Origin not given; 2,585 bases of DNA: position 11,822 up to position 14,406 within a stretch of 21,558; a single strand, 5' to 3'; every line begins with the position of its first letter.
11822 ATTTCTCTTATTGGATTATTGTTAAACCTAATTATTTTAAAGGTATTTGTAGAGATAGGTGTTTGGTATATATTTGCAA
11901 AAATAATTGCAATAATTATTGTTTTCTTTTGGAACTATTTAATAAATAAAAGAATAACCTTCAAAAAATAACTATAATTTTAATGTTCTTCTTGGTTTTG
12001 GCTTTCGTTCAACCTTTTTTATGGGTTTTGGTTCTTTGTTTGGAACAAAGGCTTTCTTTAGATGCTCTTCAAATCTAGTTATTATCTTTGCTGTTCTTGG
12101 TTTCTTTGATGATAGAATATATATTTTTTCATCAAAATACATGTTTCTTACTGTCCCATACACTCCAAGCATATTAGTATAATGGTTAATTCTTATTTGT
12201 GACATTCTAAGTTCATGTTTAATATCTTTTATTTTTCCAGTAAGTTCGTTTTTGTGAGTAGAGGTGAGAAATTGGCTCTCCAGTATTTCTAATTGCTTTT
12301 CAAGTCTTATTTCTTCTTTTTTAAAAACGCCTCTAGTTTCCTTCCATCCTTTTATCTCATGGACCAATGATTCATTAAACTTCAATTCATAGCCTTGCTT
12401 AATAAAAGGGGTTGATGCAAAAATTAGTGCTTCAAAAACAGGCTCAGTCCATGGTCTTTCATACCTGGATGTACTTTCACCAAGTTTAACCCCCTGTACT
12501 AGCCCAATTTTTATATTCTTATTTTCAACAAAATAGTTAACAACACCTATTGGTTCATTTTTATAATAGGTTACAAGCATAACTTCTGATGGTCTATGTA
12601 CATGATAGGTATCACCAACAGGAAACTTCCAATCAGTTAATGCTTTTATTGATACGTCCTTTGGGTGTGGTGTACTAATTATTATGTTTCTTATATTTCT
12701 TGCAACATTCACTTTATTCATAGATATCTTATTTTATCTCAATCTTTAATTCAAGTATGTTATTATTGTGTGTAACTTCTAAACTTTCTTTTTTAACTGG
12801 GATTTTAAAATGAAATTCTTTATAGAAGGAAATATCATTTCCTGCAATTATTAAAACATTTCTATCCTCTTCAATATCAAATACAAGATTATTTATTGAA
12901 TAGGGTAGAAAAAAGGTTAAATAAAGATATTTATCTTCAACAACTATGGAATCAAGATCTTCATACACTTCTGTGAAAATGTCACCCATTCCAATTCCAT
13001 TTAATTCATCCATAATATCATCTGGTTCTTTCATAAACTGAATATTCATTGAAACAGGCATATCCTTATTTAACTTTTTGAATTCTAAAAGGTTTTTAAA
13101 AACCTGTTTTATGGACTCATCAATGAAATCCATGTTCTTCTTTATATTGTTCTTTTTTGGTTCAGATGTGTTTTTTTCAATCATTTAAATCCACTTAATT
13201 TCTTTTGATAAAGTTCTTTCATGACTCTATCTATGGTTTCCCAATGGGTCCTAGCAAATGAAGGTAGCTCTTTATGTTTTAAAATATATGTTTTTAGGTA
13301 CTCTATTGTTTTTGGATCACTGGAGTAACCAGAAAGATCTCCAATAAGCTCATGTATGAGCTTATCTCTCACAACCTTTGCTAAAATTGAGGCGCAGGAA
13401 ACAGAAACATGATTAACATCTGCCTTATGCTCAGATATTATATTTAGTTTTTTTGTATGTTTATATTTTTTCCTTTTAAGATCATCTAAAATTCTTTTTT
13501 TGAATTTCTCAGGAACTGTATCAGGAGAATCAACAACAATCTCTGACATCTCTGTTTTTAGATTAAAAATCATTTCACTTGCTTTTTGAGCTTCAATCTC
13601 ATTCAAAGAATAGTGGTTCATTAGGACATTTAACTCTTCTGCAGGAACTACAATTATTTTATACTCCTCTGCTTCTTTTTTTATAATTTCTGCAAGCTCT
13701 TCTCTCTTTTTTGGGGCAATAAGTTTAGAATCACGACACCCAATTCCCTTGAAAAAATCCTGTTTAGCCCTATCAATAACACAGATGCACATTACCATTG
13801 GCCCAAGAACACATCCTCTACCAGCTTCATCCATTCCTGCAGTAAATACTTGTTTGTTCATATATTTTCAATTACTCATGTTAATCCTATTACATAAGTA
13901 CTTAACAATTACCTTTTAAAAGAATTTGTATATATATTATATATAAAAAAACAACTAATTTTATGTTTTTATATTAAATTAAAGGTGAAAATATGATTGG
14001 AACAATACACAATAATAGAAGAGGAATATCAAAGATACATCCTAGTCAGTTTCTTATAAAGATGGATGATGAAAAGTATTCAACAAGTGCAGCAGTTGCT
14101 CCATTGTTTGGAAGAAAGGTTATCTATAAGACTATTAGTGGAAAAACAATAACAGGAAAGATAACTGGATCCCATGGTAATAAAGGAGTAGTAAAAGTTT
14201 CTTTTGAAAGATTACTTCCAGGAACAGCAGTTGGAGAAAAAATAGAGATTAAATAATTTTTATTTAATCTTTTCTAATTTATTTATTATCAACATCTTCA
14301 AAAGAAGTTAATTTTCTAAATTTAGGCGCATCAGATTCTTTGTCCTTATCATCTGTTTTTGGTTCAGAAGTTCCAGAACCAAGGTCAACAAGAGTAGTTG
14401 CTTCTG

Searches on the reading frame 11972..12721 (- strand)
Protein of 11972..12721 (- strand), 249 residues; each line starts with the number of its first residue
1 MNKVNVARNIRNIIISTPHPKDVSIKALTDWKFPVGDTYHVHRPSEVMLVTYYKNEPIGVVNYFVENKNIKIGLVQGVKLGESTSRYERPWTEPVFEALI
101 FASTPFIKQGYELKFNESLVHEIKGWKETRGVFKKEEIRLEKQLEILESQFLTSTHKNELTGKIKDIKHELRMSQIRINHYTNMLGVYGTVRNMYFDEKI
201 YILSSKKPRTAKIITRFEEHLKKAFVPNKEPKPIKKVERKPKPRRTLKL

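Call 6: search_protein_families(library=pfam, proteins=[window:11972-12721:-], max_evalue=0.01)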
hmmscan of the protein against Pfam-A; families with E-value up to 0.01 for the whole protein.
window:11972-12721:- (249 aa): 0 families

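Call 79: search_protein_families(library=pfam, proteins=[window:11972-12721:-], max_evalue=0.1)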
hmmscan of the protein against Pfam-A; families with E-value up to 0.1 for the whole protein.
window:11972-12721:- (249 aa): 2 families
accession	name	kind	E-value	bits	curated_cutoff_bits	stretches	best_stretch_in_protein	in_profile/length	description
PF04617.19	Hox9_act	-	0.016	16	27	1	80-121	90-131/184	Hox9 activation region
PF15934.10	Yuri_gagarin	-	0.059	13.7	28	0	150-223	50-124/234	Yuri gagarin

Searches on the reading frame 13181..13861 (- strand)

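Call 6: search_protein_families(library=pfam, proteins=[window:13181-13861:-], max_evalue=0.01)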
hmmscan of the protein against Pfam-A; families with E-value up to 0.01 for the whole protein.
window:13181-13861:- (226 aa): 1 family
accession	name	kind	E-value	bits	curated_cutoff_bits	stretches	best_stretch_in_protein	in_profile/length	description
PF01351.25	RNase_HII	-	8.8e-40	137.2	25.8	1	8-209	1-198/199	Ribonuclease HII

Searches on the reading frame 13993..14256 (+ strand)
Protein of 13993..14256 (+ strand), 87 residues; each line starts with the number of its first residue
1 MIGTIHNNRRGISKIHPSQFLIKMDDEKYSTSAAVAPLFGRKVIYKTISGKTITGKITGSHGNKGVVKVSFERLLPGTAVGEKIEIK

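Call 6: search_protein_families(library=pfam, proteins=[window:13993-14256:+], max_evalue=0.01)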
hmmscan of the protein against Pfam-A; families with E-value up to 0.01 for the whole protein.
window:13993-14256:+ (87 aa): 1 family
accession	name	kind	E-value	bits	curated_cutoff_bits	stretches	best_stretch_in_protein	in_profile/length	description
PF01247.24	Ribosomal_L35Ae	-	4.7e-12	46.3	27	1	3-86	5-94/95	Ribosomal protein L35Ae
